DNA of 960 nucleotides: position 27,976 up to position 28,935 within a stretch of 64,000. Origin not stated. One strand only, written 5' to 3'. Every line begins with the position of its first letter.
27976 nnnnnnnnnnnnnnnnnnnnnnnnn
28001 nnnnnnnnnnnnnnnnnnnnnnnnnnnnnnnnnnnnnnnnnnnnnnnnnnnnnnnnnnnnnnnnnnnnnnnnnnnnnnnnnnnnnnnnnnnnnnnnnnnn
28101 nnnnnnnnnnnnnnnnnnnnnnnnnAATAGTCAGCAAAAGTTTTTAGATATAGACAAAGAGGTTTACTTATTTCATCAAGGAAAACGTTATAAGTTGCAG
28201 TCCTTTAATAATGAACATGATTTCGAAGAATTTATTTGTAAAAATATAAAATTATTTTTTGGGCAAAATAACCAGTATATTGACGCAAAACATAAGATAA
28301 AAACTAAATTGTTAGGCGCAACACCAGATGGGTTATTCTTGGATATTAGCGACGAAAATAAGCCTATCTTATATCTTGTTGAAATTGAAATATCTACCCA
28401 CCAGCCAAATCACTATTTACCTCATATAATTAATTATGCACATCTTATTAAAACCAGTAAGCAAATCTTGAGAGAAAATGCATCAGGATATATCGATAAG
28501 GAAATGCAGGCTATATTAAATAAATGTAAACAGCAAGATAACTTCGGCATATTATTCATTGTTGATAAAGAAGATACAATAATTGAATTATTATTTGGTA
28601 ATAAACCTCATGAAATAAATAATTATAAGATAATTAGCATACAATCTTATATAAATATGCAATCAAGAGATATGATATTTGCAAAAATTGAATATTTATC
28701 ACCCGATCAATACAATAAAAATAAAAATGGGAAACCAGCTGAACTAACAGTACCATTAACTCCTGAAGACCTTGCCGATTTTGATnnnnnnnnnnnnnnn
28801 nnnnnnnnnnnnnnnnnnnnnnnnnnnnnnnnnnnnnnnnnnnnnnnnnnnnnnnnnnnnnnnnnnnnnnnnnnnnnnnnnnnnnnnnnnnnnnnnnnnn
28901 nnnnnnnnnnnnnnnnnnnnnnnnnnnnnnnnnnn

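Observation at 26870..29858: AT-rich ~3 kb islet beside tRNA-His carrying a ParB/Srx-HTH-nuclease-like fusion and a 5-TM partner: candidate undescribed two-gene module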

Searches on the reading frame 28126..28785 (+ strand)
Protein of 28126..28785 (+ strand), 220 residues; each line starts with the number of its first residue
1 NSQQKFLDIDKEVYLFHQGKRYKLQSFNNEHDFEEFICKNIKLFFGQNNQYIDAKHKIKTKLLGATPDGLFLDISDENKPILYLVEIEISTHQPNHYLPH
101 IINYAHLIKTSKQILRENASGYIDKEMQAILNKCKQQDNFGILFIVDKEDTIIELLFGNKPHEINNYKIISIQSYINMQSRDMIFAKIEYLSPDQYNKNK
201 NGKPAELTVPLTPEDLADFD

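Call 32: search_protein_representatives(protein=window:28126-28785:+)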
Query: 220 residues. Proteins with E-value up to 0.001 (for the whole library): 292; up to 1e-10: 25; up to 1e-30: 2. The best 150 are listed.
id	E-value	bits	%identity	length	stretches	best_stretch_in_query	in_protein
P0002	3.6e-95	334.2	71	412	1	1-219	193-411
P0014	1.4e-47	178.6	53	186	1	21-193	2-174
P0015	1.9e-17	80.1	38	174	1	48-193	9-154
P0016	8.3e-15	71.5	48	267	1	15-113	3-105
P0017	3.4e-14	69.5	46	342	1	15-109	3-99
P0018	1.6e-13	67.3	40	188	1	15-110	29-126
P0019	2.1e-13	66.9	44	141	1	15-111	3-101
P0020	2.9e-13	66.5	36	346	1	19-145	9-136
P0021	4.4e-13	65.9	42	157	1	16-116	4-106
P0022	1.6e-12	64.1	38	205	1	15-113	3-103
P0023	2.7e-12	63.3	38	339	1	15-111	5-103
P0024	3.8e-12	62.8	29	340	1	15-126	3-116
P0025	4.4e-12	62.6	37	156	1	15-144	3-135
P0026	6.5e-12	62.1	37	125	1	15-111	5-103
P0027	1.1e-11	61.4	36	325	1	15-110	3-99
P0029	1.3e-11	61.1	36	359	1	15-162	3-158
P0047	1.3e-09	54.6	41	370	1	19-115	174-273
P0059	4.5e-09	52.8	30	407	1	15-116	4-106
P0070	2.4e-08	50.4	44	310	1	28-107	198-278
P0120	1.2e-06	44.9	29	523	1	11-110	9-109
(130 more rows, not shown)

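Call 34: search_protein_families(library=pfam, proteins=[P0014, P0016, P0017, P0020, P0024, P0029, P0047, P0059, P0070, P0120], max_evalue=0.01)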
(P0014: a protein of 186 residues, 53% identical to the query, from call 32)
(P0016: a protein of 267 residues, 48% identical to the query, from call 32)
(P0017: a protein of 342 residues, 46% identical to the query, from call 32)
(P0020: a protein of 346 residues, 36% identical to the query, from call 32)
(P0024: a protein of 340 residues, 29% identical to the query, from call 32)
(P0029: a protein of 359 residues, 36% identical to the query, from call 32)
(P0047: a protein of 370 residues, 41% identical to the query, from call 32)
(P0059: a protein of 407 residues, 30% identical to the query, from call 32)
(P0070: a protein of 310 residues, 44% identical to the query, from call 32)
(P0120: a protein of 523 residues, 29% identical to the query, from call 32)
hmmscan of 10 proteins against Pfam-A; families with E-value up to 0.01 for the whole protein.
P0014 (186 aa): 1 family
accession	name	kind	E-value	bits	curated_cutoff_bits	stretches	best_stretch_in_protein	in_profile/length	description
PF01795.25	Methyltransf_5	-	0.00077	19.5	27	1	77-176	161-258/309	MraW methylase family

P0016 (267 aa): 0 families

P0017 (342 aa): 0 families

P0020 (346 aa): 1 family
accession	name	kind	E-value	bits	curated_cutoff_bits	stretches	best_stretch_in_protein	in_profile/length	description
PF18899.5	DUF5655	-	9e-06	26.1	24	1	227-337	5-100/109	Domain of unknown function (DUF5655)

P0024 (340 aa): 0 families

P0029 (359 aa): 2 families
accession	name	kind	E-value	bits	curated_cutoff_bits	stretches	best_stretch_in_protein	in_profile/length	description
PF14311.12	DUF4379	-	5.2e-37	126.3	24.5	2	225-279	2-55/56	Probable Treble clef zinc finger domain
PF15751.10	FANCA_interact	-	0.00081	20.3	27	0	293-335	29-69/108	FAAP20 FANCA interaction domain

P0047 (370 aa): 0 families

P0059 (407 aa): 0 families

P0070 (310 aa): 0 families

P0120 (523 aa): 1 family
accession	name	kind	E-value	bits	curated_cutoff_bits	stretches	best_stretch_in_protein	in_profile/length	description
PF00589.27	Phage_integrase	-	4.5e-08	33.5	27.1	1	334-416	3-86/172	Phage integrase family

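Call 35: find_homologous_proteins(query=A3, max_evalue=0.001)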
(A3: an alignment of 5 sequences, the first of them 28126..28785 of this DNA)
Query A3 (5 sequences) (220 aa, profile of the alignment): 769 proteins with E <= 0.001 among 2093 candidates; the best 120 are listed.
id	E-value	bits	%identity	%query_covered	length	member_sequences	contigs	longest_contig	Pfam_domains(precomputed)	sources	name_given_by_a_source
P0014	7.1e-66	240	53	80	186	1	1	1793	-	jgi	jgi:hypothetical protein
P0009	1.9e-65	239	37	44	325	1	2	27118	PF18899.6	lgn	-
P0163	7.1e-56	207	38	45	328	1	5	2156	PF18899.6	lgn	-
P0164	2.4e-54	202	36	44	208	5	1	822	-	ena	-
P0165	3.6e-54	202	34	48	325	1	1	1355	PF18899.6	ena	-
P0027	1.3e-53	200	36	44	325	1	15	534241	PF18899.6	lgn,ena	-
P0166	1.5e-53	200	36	44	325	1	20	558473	PF18899.6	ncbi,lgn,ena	-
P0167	1.5e-53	200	36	44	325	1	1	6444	PF18899.6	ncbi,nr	ncbi:TPA: hypothetical protein CPT85_07035 [Candidatus Gastranaerophilales bacterium HUM_21]|nr:MAG 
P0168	1.5e-53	200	36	44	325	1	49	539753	PF18899.6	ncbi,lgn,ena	-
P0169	3.4e-53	199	36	44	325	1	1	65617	PF18899.6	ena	-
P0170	4.9e-52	195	38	43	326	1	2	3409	PF18899.6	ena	-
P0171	8.3e-50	187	35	44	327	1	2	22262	PF18899.6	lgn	-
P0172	1.3e-43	167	32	61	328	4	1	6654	PF18899.6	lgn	-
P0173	6.1e-43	165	31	82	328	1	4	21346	PF18899.6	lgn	-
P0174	1.5e-42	164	34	63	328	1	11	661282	PF18899.6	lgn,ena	-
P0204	7.8e-35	139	50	36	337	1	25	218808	PF18899.6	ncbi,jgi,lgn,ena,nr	ncbi:MAG TPA: DUF5655 domain-containing protein [Methanofastidiosum sp.]|jgi:predicted transport pro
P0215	2.2e-34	137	45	41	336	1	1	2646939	PF18899.6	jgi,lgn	jgi:predicted transport protein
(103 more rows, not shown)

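Call 37: search_solved_structures(query=A3, max_evalue=10, show_alignments=2)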
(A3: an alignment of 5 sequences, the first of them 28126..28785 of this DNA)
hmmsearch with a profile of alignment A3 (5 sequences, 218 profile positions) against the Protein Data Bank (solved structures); distinct sequences matched with E-value up to 10: 3.
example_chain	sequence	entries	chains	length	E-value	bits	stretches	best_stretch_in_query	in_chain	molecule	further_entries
3sbg_A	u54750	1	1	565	0.33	13.8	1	16-70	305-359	Pre-mRNA-splicing factor 8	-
3zef_B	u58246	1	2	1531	0.46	13.4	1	16-70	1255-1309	PRE-MRNA-SPLICING FACTOR 8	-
4i43_B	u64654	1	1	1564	0.48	13.3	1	16-70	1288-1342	Pre-mRNA-splicing factor 8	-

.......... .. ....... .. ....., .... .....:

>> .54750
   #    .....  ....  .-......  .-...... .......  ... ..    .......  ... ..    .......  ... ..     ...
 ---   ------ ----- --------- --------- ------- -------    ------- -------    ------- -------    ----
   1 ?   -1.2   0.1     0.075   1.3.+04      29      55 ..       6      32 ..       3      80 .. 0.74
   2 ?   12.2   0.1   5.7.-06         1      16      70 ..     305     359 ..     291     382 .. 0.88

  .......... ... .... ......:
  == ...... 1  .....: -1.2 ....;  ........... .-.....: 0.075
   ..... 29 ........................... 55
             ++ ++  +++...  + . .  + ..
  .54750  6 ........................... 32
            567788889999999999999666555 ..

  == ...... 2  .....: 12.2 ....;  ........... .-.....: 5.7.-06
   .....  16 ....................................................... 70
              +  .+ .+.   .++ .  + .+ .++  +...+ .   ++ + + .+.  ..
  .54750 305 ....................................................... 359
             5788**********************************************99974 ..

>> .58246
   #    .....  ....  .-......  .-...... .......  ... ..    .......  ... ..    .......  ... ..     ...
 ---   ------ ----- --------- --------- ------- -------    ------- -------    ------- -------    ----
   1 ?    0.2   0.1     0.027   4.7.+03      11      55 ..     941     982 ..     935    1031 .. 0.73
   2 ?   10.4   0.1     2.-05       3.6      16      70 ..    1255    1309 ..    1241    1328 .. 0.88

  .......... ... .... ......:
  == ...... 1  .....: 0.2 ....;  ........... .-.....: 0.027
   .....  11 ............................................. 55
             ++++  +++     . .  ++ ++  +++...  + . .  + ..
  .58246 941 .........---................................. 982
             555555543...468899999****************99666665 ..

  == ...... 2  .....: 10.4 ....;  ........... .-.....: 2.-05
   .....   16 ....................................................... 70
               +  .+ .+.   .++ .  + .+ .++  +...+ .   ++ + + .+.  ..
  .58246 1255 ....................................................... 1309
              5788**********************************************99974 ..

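Call 49: predict_structure(alignment_id=A4)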
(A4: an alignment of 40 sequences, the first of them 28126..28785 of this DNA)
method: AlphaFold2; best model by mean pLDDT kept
length: 220 residues; sequences in the alignment: 40
mean_pLDDT: 88.4   pTM: 0.82
mean pLDDT of the five models: 88.4, 88.1, 87.1, 86.0, 85.9
residues with pLDDT >= 90: 158; 70-90: 36; 50-70: 20; < 50: 6
segments of 3 or more residues with pLDDT < 50: 205-208
pLDDT, mean of each block of 10 residues (from residue 1): 65 87 95 96 94 88 86 96 97 95 95 95 95 96 93 93 95 95 93 82 51 63
secondary structure, 60 per line:
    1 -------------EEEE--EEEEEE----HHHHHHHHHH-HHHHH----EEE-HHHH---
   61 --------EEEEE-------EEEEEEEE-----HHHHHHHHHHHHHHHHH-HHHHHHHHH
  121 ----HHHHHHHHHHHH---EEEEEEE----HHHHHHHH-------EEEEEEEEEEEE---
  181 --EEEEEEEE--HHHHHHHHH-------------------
elements in order: E14-17 E20-25 H30-39 H41-45 E50-52 H54-57 E69-73 E81-88 H94-110 H112-120 H125-136 E140-146 H151-158 E166-177 E183-190 H193-201

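Call 52: fold_search(model_id=the predicted structure, library=pdb)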
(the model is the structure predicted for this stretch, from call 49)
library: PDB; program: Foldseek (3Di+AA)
matches with E <= 10: 310; with E <= 0.001: 0
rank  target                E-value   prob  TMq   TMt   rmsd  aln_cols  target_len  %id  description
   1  6wan_F                4.9e-02  0.89  0.31  0.18   6.3       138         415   12  Structure of Acinetobacter baumannii Cap4 SAVED/CARF-domain containing receptor with the cyclic trinucleotide 3'3'3'-c (released 2020-06-17)
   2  2vld_B                5.6e-02  0.57  0.28  0.28  15.8       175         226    8  crystal structure of a repair endonuclease from Pyrococcus abyssi (released 2009-05-19)
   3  5amr_A                7.6e-02  0.30  0.25  0.04  14.1       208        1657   12  Structure of the La Crosse Bunyavirus polymerase in complex with the 3' viral RNA (released 2015-06-03)
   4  9f38_A                8.1e-02  0.35  0.29  0.12  14.5       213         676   10  BsmI (wild-type) crystallized with Ca2+ and cognate dsDNA (released 2025-04-02)
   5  5gke_A                1.6e-01  0.41  0.32  0.30  15.3       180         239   11  Structure of EndoMS-dsDNA1 complex (released 2016-11-02)
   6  4eze_A                1.8e-01  0.04  0.13  0.11  24.6       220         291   10  Crystal structure of had family hydrolase t0658 from Salmonella enterica subsp. enterica serovar Typhi (Target EFI-501 (released 2012-07-25)
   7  8wl6                  2.0e-01  0.28  0.21  0.04   9.2       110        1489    8  Structure of 1,3-beta-glucan synthase component FKS1 (released 2025-02-19)
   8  7tcb_D                2.3e-01  0.14  0.20  0.24   7.5       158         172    9  Crystal Structure of the YaeQ Family Protein VPA0551 from Vibrio parahaemolyticus (released 2022-01-05)
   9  2p14                  2.6e-01  0.15  0.23  0.26  10.4       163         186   13  Crystal structure of small subunit (R.BspD6I2) of the heterodimeric restriction endonuclease R.BspD6I (released 2008-03-11)
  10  7tcb_C                2.6e-01  0.11  0.23  0.27  12.8       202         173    8  Crystal Structure of the YaeQ Family Protein VPA0551 from Vibrio parahaemolyticus (released 2022-01-05)
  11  5csk_A                3.1e-01  0.08  0.22  0.04  17.0       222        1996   11  Crystal structure of yeast acetyl-CoA carboxylase, unbiotinylated (released 2015-10-28)
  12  7tcb_A                3.5e-01  0.09  0.23  0.26  12.9       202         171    8  Crystal Structure of the YaeQ Family Protein VPA0551 from Vibrio parahaemolyticus (released 2022-01-05)
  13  7tcb_B                3.5e-01  0.09  0.23  0.27  12.8       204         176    9  Crystal Structure of the YaeQ Family Protein VPA0551 from Vibrio parahaemolyticus (released 2022-01-05)
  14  8zue_A                4.0e-01  0.16  0.26  0.14   7.5       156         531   15  cryo-electron microscopy (cryo-EM) structure of the Hachiman defense system from Escherichia coli (released 2025-03-26)
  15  4eze_B                5.4e-01  0.03  0.14  0.11  23.7       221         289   10  Crystal structure of had family hydrolase t0658 from Salmonella enterica subsp. enterica serovar Typhi (Target EFI-501 (released 2012-07-25)
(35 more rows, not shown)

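Call 58: fold_search(model_id=the predicted structure, library=viral)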
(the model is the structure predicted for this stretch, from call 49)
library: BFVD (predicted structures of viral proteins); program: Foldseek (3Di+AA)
matches with E <= 10: 392; with E <= 0.001: 1
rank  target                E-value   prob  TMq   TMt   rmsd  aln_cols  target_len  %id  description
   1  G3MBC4                1.1e-06  1.00  0.49  0.38   4.4       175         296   21  Gp54 [Bacillus phage G]
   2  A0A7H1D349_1          1.2e-03  0.60  0.19  0.05  14.9       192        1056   11  RNA-directed RNA polymerase L [Frankliniella occidentalis associated peribunyavirus-like virus 2]
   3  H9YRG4                2.4e-03  0.94  0.34  0.36  13.7       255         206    9  (no name in the UniProt tables at hand)
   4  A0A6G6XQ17            2.9e-03  0.97  0.34  0.29  10.4       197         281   11  (no name in the UniProt tables at hand)
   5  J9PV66                8.3e-03  0.30  0.20  0.16  16.8       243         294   12  Uncharacterized protein [Bacillus phage BCD7]
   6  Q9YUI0                8.8e-03  0.54  0.20  0.23   9.8       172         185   13  UL76 protein (Fragment) [Rhesus cytomegalovirus (strain 68-1)]
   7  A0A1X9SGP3            9.4e-03  0.75  0.28  0.32  19.6       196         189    8  (no name in the UniProt tables at hand)
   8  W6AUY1                1.2e-02  0.44  0.24  0.30  15.8       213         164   13  (no name in the UniProt tables at hand)
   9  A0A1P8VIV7            1.4e-02  0.23  0.17  0.18  18.2       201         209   11  Nuclear protein [Murid betaherpesvirus 3]
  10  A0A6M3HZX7            1.4e-02  0.96  0.31  0.52   7.0       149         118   13  (no name in the UniProt tables at hand)
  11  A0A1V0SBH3            1.5e-02  0.84  0.28  0.19  11.7       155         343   12  DUF2726 domain-containing protein [Catovirus CTV1]
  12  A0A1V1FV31            2.2e-02  0.21  0.16  0.13  17.4       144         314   12  Exonucleaase VIII [Azobacteroides phage ProJPt-Bp1]
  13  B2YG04                2.7e-02  0.44  0.24  0.30  11.5       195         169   11  PD-(D/E)XK endonuclease-like domain-containing protein [Musca hytrovirus(isolate Musca domestica/United States/Boucias/-)]
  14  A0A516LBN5            3.4e-02  0.41  0.25  0.26   9.9       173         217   12  (no name in the UniProt tables at hand)
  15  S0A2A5                3.8e-02  0.28  0.23  0.13   9.6       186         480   13  PD-(D/E)XK nuclease superfamily protein [Cellulophaga phage phi14:2]
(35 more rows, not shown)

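Call 67: find_encoding_contigs(protein=P0215, flank=6000, max_places=2)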
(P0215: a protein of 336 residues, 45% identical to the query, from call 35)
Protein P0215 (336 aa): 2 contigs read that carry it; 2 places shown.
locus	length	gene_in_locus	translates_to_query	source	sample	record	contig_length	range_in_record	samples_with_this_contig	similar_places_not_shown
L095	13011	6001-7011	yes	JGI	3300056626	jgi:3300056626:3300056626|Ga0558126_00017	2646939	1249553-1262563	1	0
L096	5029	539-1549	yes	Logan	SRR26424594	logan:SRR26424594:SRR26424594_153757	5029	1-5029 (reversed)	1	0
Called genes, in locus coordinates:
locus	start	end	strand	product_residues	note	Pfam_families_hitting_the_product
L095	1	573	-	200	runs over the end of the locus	PF02661:Fic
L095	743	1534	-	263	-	PF13274:SocA_Panacea (weak)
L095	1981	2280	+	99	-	PF01527:HTH_Tnp_1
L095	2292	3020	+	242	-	PF13276:HTH_21, PF00665:rve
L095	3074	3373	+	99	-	PF01527:HTH_Tnp_1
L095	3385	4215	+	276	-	PF13276:HTH_21, PF00665:rve, PF24764:rva_4 (weak), PF13683:rve_3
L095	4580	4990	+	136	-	-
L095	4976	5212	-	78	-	-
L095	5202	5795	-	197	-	-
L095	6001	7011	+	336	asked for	PF18899:DUF5655 (faint)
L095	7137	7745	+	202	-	PF26887:Phage_T4_End_IV (faint)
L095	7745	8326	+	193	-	-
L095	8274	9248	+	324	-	PF08808:RES (faint)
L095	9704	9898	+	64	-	PF05015:HigB-like_toxin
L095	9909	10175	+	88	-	PF01381:HTH_3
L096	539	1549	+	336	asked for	PF18899:DUF5655 (faint)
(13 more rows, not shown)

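Call 68: find_encoding_contigs(protein=P0204, flank=6000, max_places=3)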
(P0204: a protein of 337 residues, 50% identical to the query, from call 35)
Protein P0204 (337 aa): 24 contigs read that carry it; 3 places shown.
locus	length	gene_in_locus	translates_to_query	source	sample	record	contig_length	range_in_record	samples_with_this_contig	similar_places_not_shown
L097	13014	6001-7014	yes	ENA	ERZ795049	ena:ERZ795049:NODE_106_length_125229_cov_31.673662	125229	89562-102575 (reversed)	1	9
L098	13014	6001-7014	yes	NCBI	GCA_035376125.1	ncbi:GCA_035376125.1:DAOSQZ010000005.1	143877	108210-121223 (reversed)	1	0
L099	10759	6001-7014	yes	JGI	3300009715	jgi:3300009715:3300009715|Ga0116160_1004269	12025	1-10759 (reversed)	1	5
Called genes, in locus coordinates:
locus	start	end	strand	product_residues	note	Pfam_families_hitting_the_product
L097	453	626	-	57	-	-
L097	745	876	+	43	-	PF13240:Zn_Ribbon_1 (weak)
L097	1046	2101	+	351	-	PF01555:N6_N4_Mtase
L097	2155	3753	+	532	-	PF01555:N6_N4_Mtase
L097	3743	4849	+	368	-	-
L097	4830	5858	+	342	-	-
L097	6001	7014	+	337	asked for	PF18899:DUF5655 (weak)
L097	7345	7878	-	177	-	-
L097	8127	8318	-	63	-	-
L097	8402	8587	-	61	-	-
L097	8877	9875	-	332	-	PF13360:PQQ_2 (faint), PF01436:NHL (faint)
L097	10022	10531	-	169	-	PF00589:Phage_integrase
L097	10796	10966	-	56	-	-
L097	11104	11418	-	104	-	-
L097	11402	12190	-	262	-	-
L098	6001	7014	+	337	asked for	PF18899:DUF5655 (weak)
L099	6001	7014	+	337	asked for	PF18899:DUF5655 (weak)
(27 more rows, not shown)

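Call 69: find_encoding_contigs(protein=P0168, flank=6000, max_places=3)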
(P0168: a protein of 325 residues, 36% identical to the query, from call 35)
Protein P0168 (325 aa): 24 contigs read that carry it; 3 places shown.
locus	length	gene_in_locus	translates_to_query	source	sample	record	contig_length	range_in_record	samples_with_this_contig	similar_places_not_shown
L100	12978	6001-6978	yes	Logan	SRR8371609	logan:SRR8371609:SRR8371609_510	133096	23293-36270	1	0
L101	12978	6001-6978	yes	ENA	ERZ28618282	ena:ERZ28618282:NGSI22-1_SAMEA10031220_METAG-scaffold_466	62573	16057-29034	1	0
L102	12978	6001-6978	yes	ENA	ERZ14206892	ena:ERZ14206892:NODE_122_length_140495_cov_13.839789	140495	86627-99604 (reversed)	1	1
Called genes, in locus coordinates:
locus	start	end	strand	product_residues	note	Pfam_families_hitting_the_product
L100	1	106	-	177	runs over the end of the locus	PF02677:QueH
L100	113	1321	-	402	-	PF07884:VKOR, PF13462:Thioredoxin_4, PF01323:DSBA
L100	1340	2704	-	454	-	PF04932:Wzy_C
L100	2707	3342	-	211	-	PF14221:DUF4330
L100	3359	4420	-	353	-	PF00294:PfkB, PF08543:Phos_pyr_kin (faint)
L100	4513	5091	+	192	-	-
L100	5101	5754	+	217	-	-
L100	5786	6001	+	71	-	-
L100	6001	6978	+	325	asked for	PF18899:DUF5655 (weak)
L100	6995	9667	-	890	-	PF02096:60KD_IMP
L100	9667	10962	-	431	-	PF04464:Glyphos_transf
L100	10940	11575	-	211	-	PF08241:Methyltransf_11 (faint), PF00398:RrnaAD (faint), PF13649:Methyltransf_25 (weak)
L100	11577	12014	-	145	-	PF01467:CTP_transf_like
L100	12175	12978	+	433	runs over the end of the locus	-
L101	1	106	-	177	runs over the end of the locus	PF02677:QueH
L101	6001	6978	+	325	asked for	PF18899:DUF5655 (weak)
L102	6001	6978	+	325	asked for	PF18899:DUF5655 (weak)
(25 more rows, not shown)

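Call 71: search_protein_families(library=phrogs, proteins=[window:28126-28785:+], max_evalue=0.01)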
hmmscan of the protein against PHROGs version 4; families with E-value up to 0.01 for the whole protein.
window:28126-28785:+ (220 aa): 0 families

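Call 77: find_related_loci(query=A3, collection=viral_contigs, flank=6000)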
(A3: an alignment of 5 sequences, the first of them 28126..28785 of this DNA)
Query A3 (220 aa) in viral_contigs; peptide patterns used: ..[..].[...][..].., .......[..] (x = any residue, [..] = any of these).
438 stretches matched a pattern, but none encodes a relative of the query by tblastn (E <= 1e-3).
